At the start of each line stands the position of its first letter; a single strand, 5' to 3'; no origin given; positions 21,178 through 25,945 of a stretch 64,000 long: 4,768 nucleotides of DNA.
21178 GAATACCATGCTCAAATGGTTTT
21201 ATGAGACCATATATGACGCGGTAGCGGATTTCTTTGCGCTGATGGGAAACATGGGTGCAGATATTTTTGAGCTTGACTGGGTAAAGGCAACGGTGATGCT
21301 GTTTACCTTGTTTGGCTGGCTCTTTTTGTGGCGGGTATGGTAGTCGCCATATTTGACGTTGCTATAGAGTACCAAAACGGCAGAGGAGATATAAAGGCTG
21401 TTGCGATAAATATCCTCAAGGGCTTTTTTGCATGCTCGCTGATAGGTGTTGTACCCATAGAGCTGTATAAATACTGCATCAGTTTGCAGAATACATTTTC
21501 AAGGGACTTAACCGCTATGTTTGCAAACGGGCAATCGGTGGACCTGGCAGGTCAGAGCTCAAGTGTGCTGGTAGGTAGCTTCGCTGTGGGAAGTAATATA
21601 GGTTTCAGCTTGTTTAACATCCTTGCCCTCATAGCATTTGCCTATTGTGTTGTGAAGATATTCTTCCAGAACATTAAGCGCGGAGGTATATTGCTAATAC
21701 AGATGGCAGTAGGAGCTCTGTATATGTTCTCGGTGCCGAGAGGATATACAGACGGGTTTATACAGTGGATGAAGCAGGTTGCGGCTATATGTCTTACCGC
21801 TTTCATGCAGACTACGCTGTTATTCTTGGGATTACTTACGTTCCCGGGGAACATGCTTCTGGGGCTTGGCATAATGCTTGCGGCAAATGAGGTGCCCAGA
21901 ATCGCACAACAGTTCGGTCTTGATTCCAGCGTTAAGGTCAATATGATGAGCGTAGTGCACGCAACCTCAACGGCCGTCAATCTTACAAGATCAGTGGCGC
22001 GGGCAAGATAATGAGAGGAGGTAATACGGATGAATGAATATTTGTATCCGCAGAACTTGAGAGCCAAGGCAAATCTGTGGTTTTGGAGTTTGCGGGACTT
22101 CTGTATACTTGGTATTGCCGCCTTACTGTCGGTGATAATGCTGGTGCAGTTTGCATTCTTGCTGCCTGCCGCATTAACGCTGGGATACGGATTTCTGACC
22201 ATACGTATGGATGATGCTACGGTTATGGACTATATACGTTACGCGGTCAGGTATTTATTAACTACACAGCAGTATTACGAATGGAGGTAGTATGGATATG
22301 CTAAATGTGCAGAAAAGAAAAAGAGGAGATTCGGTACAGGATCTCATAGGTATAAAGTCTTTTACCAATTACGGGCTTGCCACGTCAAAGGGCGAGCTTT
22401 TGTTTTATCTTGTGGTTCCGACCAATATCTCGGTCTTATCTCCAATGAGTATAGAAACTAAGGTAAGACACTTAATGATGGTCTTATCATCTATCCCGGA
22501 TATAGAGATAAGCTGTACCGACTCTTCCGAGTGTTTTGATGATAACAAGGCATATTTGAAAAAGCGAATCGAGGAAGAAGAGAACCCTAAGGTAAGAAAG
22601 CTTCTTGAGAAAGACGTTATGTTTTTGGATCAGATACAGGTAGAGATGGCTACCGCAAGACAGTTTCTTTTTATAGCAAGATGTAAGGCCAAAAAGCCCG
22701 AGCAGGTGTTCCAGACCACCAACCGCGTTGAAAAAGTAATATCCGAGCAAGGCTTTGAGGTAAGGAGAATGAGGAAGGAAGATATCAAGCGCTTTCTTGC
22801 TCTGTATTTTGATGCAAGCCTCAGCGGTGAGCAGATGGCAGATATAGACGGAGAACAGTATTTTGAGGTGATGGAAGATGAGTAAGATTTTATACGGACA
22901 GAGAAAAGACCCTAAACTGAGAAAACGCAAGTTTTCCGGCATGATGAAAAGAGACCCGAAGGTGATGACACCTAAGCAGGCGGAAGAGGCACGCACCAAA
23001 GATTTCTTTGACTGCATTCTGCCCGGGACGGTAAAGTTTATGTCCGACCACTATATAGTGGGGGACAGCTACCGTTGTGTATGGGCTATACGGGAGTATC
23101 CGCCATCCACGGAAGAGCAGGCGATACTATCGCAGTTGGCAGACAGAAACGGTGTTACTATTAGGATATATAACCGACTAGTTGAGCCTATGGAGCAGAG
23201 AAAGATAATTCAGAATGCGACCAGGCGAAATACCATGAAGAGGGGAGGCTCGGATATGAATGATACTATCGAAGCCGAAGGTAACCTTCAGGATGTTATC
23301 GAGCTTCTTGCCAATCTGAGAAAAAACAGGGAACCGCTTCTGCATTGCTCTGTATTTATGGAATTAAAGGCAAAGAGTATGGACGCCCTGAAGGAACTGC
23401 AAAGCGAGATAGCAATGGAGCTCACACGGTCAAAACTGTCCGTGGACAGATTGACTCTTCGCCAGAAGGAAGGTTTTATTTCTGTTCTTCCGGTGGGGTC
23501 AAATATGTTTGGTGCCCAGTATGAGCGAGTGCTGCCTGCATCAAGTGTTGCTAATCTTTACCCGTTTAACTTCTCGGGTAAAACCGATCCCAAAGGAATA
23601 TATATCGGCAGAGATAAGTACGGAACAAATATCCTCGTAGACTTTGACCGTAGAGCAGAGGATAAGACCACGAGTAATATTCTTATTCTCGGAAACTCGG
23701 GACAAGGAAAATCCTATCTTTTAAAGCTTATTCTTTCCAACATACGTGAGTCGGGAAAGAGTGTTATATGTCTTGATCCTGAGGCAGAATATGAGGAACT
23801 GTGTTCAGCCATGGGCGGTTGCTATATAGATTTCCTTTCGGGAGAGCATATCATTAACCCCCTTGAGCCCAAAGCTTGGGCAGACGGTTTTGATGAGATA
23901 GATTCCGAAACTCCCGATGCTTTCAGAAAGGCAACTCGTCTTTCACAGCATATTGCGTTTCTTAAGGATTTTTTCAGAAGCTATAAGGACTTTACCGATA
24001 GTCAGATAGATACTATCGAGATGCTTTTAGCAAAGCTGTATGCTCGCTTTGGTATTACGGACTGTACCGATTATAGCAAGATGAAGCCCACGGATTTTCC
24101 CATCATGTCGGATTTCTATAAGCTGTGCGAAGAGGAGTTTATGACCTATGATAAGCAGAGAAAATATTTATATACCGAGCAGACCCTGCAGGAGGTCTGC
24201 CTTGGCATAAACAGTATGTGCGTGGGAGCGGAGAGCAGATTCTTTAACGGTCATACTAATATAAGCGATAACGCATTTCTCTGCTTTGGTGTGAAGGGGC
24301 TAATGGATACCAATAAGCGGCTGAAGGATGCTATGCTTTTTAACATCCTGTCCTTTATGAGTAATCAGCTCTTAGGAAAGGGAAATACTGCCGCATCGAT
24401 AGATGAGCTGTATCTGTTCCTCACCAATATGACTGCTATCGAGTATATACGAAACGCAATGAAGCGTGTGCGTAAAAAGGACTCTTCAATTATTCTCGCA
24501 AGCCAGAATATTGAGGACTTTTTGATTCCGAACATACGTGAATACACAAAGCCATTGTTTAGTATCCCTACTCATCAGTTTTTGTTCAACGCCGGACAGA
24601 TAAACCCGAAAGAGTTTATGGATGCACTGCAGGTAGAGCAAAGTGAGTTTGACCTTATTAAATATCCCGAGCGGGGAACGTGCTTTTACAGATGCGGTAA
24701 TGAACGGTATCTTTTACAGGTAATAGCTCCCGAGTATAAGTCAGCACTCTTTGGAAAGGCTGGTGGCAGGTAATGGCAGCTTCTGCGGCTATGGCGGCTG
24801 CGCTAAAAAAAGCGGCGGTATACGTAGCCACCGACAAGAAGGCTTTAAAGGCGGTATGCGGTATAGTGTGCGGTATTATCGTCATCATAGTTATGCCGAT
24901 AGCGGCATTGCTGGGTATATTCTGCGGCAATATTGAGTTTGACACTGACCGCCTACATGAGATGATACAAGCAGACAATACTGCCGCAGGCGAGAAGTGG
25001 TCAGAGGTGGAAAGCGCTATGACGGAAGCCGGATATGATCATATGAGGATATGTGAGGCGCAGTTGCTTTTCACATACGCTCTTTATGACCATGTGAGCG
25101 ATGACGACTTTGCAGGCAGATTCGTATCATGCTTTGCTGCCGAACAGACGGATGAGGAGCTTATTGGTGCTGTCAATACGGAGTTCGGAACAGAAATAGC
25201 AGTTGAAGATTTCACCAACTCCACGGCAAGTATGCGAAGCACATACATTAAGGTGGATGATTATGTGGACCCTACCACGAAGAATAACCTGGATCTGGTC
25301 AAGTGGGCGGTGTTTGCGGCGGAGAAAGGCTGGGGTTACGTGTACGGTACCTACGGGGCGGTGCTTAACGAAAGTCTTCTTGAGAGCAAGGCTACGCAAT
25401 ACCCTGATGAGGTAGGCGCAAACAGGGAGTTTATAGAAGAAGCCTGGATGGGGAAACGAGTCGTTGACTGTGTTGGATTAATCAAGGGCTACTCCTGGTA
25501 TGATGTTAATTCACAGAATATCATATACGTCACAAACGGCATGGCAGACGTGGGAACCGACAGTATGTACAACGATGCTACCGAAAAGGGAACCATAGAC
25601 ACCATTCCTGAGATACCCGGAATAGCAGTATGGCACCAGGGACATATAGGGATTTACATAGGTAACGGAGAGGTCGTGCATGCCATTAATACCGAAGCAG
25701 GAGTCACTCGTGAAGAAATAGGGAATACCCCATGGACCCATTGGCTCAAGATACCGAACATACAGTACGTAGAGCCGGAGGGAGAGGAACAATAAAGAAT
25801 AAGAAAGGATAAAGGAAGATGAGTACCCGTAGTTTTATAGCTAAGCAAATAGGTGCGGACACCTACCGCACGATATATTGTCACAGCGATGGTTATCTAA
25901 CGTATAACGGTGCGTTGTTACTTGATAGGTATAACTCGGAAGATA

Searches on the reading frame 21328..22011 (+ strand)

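Call 26: search_protein_families(library=pfam, proteins=[window:21328-22011:+])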
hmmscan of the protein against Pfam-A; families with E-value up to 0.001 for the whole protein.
window:21328-22011:+ (227 aa): 2 families
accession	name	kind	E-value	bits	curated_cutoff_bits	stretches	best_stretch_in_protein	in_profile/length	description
PF19511.4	TrbL_5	-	3.6e-99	332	25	1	2-226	64-288/290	Conjugal transfer protein TrbL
PF19597.4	TrbL_4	-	2.8e-11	43.8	27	1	10-224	72-275/276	Conjugal transfer protein TrbL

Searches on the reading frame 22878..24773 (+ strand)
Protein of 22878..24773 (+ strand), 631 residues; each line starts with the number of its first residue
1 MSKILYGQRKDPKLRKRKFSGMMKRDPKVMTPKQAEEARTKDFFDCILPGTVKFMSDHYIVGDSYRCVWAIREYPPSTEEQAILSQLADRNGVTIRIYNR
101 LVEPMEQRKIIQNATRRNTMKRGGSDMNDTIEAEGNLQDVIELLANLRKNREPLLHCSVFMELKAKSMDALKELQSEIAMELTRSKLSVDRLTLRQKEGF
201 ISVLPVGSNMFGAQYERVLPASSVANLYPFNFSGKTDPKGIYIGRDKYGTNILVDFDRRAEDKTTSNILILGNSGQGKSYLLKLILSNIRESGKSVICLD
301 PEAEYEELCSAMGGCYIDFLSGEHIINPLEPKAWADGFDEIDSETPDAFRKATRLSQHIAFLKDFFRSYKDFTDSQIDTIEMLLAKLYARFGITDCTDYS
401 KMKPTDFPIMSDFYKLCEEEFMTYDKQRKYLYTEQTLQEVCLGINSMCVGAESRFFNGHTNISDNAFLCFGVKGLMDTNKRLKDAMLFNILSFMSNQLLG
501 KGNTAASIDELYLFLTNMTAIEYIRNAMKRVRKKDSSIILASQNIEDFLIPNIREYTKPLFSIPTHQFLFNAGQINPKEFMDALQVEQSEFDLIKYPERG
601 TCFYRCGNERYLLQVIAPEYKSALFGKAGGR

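Call 26: search_protein_families(library=pfam, proteins=[window:22878-24773:+])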
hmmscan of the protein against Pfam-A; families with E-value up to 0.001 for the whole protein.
window:22878-24773:+ (631 aa): 5 families
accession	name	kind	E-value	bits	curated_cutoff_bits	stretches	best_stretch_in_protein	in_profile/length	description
PF19044.6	P-loop_TraG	-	4.4e-13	49.1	25.8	1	243-550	4-298/413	TraG P-loop domain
PF12846.13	AAA_10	-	7.2e-09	35.6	27.5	1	263-308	19-64/362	AAA-like domain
PF01935.23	DUF87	-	1.7e-08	35.3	23.2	1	265-308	23-67/220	Helicase HerA, central domain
PF10412.15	TrwB_AAD_bind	-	5.3e-05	22.7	20.5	1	263-343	13-86/387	Type IV secretion-system coupling protein DNA-binding domain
PF13191.12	AAA_16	-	0.00023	22.2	32.6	1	244-340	4-100/167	AAA ATPase domain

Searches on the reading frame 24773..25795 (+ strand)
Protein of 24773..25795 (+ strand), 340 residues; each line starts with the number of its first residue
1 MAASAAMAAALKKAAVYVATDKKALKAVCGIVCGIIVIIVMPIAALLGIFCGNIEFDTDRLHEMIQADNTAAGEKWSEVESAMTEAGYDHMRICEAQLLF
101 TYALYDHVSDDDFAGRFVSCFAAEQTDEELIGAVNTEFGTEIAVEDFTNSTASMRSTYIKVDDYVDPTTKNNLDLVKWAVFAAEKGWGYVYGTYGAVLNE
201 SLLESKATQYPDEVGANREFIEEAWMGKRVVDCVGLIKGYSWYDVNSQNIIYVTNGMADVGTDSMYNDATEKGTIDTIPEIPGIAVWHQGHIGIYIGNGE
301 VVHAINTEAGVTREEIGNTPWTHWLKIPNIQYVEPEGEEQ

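Call 26: search_protein_families(library=pfam, proteins=[window:24773-25795:+])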
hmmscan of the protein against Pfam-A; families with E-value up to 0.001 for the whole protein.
window:24773-25795:+ (340 aa): 1 family
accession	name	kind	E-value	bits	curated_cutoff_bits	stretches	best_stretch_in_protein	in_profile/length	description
PF00877.26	NLPC_P60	-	9.1e-06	26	23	1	228-325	11-100/105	NlpC/P60 family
